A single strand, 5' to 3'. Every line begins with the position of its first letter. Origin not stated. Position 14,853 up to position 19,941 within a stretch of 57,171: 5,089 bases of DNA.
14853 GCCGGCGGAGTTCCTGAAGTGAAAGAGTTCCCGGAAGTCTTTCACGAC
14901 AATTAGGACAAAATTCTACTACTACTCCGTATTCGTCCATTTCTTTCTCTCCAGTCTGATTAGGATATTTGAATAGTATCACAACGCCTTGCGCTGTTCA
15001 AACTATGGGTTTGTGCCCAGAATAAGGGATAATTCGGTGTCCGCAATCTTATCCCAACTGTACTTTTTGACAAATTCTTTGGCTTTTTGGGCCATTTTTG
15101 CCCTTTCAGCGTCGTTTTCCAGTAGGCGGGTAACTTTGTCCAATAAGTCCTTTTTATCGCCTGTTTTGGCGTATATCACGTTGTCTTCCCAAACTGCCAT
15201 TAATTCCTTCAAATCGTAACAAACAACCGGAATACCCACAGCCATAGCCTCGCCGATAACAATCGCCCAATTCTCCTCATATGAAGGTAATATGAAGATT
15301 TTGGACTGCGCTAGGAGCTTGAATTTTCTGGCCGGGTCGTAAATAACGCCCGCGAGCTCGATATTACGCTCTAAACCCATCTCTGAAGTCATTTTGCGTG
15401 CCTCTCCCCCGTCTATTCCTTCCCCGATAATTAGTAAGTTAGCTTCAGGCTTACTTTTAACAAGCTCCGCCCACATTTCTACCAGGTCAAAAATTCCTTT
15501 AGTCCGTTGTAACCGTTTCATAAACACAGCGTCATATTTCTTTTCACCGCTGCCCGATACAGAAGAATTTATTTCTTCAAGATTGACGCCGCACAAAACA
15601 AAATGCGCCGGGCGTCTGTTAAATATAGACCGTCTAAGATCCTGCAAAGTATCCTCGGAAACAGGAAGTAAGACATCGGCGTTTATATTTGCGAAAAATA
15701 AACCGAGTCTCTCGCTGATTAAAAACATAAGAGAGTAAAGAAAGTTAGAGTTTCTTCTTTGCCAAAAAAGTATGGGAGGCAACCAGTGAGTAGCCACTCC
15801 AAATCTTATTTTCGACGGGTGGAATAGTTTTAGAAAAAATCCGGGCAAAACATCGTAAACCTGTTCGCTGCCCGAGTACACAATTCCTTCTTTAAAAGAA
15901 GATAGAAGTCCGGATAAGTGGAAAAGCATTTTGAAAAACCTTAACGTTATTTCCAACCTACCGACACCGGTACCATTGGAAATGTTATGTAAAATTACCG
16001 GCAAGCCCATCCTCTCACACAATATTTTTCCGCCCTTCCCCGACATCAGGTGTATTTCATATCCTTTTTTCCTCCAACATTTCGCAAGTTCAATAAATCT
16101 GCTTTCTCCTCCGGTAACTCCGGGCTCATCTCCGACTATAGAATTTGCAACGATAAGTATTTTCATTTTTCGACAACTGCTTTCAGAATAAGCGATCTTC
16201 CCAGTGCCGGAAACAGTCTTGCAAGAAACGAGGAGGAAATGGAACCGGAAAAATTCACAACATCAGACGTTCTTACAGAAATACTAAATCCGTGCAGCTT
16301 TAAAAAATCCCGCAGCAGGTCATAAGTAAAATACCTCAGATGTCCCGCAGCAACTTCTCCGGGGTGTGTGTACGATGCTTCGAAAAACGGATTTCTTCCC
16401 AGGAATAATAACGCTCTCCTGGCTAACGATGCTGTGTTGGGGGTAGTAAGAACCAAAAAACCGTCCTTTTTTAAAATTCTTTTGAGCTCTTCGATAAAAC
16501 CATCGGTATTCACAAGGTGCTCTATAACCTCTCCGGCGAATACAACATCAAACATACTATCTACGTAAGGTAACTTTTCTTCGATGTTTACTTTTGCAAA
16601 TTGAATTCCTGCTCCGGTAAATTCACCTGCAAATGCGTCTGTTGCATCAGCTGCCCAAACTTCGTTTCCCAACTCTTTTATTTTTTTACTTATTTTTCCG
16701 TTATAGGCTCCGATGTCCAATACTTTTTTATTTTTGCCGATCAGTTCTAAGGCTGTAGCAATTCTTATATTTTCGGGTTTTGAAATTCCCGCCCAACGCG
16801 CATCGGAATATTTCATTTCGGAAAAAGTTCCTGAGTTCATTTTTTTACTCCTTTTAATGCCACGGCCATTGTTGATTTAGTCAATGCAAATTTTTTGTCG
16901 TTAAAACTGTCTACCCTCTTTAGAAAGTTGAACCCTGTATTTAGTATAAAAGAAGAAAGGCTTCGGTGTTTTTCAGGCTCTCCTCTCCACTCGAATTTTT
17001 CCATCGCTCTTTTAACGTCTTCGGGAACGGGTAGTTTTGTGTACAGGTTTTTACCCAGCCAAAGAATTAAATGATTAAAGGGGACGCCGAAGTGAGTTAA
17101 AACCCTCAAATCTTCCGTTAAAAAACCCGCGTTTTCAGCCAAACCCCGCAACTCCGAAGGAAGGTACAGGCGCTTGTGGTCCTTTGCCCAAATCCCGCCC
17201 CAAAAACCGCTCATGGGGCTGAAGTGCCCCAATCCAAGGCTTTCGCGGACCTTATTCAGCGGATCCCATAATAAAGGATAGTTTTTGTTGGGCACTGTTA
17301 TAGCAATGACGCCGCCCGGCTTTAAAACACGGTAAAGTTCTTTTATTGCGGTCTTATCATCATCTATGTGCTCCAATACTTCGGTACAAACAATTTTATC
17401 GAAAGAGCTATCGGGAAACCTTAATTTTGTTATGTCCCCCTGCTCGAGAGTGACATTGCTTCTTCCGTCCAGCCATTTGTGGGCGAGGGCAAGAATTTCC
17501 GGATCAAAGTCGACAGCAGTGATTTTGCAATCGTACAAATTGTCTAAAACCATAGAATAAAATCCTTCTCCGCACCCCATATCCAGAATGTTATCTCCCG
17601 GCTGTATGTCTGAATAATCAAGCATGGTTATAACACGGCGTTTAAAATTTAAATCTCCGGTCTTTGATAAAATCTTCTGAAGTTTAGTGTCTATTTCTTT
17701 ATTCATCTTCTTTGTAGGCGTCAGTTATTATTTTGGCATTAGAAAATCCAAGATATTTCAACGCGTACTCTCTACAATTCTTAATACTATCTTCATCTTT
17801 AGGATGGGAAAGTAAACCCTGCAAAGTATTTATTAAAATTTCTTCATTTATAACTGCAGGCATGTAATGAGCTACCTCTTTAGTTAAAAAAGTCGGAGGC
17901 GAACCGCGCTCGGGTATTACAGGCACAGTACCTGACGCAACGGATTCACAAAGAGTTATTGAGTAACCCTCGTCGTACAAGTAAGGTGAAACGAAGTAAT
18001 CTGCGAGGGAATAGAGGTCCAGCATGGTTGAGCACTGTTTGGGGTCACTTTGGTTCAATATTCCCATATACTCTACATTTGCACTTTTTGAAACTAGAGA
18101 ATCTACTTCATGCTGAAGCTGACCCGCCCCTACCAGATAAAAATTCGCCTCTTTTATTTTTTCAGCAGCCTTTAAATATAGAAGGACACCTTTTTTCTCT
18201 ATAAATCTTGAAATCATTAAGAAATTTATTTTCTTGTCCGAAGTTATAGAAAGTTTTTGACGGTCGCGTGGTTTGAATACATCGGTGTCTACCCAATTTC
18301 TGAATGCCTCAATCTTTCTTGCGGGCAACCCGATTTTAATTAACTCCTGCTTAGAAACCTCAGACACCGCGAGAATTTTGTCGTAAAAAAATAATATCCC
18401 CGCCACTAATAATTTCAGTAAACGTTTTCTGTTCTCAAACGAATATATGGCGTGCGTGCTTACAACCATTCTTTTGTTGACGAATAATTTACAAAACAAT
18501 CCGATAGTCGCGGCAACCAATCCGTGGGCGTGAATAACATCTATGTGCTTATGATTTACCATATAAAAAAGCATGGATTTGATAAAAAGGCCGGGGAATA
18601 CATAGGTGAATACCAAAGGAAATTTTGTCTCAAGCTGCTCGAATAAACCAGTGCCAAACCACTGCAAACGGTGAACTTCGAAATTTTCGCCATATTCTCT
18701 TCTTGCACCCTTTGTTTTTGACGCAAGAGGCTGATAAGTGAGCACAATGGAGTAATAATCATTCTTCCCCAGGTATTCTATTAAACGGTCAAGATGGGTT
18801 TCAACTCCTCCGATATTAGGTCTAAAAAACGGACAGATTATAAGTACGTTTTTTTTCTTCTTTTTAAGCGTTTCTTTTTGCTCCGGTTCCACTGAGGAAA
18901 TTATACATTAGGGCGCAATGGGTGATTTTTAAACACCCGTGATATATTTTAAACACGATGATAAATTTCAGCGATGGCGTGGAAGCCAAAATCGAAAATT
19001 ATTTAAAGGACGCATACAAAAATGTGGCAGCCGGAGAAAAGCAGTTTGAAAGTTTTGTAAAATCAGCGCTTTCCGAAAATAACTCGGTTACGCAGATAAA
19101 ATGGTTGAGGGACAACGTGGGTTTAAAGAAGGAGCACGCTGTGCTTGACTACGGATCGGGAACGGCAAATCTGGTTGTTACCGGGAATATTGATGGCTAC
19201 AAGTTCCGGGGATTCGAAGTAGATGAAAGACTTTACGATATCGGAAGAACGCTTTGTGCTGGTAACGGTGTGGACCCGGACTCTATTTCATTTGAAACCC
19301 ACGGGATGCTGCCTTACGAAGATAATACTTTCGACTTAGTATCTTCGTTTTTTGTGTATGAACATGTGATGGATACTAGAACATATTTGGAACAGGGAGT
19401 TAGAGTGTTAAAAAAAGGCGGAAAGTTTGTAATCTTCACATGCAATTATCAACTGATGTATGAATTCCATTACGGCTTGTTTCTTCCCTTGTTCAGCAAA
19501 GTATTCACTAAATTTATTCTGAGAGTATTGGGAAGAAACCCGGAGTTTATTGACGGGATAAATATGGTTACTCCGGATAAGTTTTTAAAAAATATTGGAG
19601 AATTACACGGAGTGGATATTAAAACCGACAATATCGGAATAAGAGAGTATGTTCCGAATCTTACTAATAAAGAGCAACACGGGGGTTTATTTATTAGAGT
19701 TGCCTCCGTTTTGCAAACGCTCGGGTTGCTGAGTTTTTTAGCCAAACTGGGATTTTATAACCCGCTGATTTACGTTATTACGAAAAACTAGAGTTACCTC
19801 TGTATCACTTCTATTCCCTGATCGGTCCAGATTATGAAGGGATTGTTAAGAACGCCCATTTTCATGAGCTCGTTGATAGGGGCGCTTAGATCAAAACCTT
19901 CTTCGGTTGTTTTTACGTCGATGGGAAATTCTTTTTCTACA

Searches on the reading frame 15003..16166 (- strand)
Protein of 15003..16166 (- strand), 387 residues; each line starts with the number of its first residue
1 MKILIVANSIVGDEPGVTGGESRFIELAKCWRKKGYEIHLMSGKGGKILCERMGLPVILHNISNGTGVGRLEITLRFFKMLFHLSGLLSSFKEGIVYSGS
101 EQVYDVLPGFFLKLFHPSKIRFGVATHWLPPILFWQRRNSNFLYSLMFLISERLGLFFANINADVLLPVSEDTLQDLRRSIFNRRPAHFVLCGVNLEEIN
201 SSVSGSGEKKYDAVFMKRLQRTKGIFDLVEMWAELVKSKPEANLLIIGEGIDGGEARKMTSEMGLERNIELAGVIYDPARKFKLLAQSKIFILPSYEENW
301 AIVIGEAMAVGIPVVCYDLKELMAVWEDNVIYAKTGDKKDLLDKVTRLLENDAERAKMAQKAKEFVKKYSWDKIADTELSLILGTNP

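Call 90: search_protein_families(library=pfam, max_evalue=0.00001, proteins=[window:15003-16166:-])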
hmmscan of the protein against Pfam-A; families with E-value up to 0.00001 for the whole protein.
window:15003-16166:- (387 aa): 4 families
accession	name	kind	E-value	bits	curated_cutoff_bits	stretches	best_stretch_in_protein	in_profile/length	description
PF00534.26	Glycos_transf_1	-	2.5e-30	105.7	26.4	1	200-364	5-171/172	Glycosyl transferases group 1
PF13692.12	Glyco_trans_1_4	-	2e-22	80.4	27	1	213-351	4-142/142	Glycosyl transferases group 1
PF13524.12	Glyco_trans_1_2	-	1e-10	42.2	25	1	234-377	7-141/144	Glycosyl transferase-like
PF20706.3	GT4-conflict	-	5.8e-09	35.8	26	1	171-376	158-383/385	Family 4 Glycosyltransferase in conflict systems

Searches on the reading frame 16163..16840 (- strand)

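Call 90: search_protein_families(library=pfam, max_evalue=0.00001, proteins=[window:16163-16840:-])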
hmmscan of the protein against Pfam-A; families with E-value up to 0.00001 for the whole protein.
window:16163-16840:- (225 aa): 5 families
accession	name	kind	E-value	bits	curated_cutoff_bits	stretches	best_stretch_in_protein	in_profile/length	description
PF13489.12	Methyltransf_23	-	6.1e-14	52.5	27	1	28-187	14-161/164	Methyltransferase domain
PF08241.18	Methyltransf_11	-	1e-13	52.1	21.2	1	41-131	1-95/95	Methyltransferase domain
PF13847.12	Methyltransf_31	-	1.7e-11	44.5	27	1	36-136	3-114/145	Methyltransferase domain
PF13649.12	Methyltransf_25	-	1.9e-08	35.3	27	1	40-127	1-97/97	Methyltransferase domain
PF08242.18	Methyltransf_12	-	2.2e-08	35.2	30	1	41-129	1-98/98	Methyltransferase domain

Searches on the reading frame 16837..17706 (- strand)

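Call 90: search_protein_families(library=pfam, max_evalue=0.00001, proteins=[window:16837-17706:-])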
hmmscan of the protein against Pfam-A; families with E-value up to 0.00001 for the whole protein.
window:16837-17706:- (289 aa): 11 families
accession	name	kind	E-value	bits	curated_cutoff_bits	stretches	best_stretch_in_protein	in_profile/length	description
PF08241.18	Methyltransf_11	-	2.1e-26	92.8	21.2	1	41-136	1-95/95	Methyltransferase domain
PF13649.12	Methyltransf_25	-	6.1e-24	85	27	1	40-132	1-97/97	Methyltransferase domain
PF13847.12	Methyltransf_31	-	9e-23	81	27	1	35-148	2-120/145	Methyltransferase domain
PF13489.12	Methyltransf_23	-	1.3e-18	67.7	27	1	34-195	20-159/164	Methyltransferase domain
PF08242.18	Methyltransf_12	-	8.6e-17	62.1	30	1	41-134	1-98/98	Methyltransferase domain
PF01209.24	Ubie_methyltran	-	1.8e-13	50.9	20.1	1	30-136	41-151/233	ubiE/COQ5 methyltransferase family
PF02353.26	CMAS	-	8.6e-10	38.8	27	1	26-136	52-164/273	Mycolic acid cyclopropane synthetase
PF05401.17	NodS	-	1.8e-07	31.6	24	1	38-135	45-143/201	Nodulation protein S (NodS)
PF01135.25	PCMT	-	7.2e-07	29.6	20.3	1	27-139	64-174/210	Protein-L-isoaspartate(D-aspartate) O-methyltransferase (PCMT)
PF00398.26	RrnaAD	-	4.6e-06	26.4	24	1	28-99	22-92/263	Ribosomal RNA adenine dimethylase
PF07021.18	MetW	-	6.7e-06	26.3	21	0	34-140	11-111/193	Methionine biosynthesis protein MetW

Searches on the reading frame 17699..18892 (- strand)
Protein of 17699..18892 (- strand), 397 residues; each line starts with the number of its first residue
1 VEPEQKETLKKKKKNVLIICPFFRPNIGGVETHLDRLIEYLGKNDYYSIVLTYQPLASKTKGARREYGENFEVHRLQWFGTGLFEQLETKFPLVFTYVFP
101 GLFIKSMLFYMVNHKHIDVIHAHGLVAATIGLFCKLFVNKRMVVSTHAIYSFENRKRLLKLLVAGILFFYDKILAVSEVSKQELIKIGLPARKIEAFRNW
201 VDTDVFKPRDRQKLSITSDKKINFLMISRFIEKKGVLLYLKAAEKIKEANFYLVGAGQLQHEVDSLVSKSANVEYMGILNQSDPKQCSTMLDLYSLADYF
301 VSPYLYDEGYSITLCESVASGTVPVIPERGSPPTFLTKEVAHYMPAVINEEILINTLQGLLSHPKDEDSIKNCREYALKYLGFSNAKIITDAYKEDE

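Call 90: search_protein_families(library=pfam, max_evalue=0.00001, proteins=[window:17699-18892:-])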
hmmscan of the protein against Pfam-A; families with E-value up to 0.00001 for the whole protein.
window:17699-18892:- (397 aa): 4 families
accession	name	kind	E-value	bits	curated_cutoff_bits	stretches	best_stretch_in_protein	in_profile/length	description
PF13439.12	Glyco_transf_4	-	5.5e-17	62.7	28.5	1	27-204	1-169/170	Glycosyltransferase Family 4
PF00534.26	Glycos_transf_1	-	2.1e-12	47.3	26.4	1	208-373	3-165/172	Glycosyl transferases group 1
PF13692.12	Glyco_trans_1_4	-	2.9e-12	47.5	27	1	223-362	3-141/142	Glycosyl transferases group 1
PF13579.12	Glyco_trans_4_4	-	1.4e-07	32.4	29.7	1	28-200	1-158/158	Glycosyl transferase 4-like domain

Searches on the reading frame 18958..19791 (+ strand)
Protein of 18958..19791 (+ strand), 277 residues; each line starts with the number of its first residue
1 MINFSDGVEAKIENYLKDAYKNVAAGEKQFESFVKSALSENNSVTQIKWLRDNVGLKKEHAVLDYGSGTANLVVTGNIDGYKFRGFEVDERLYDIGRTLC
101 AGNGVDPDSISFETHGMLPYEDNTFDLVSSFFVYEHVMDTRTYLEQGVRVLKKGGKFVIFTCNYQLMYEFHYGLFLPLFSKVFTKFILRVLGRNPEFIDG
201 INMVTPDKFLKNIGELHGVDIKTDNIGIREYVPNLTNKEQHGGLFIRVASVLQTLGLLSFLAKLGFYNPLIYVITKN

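Call 90: search_protein_families(library=pfam, max_evalue=0.00001, proteins=[window:18958-19791:+])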
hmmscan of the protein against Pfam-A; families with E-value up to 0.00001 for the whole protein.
window:18958-19791:+ (277 aa): 5 families
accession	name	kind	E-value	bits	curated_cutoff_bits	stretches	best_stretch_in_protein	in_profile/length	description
PF08241.18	Methyltransf_11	-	1e-11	45.7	21.2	1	63-159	1-95/95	Methyltransferase domain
PF13847.12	Methyltransf_31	-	9e-09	35.6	27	1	57-167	2-119/145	Methyltransferase domain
PF13649.12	Methyltransf_25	-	3e-08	34.7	27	1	62-155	1-97/97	Methyltransferase domain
PF01209.24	Ubie_methyltran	-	1.5e-07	31.5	20.1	1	51-184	40-182/233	ubiE/COQ5 methyltransferase family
PF13489.12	Methyltransf_23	-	3.8e-07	30.4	27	1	56-163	20-120/164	Methyltransferase domain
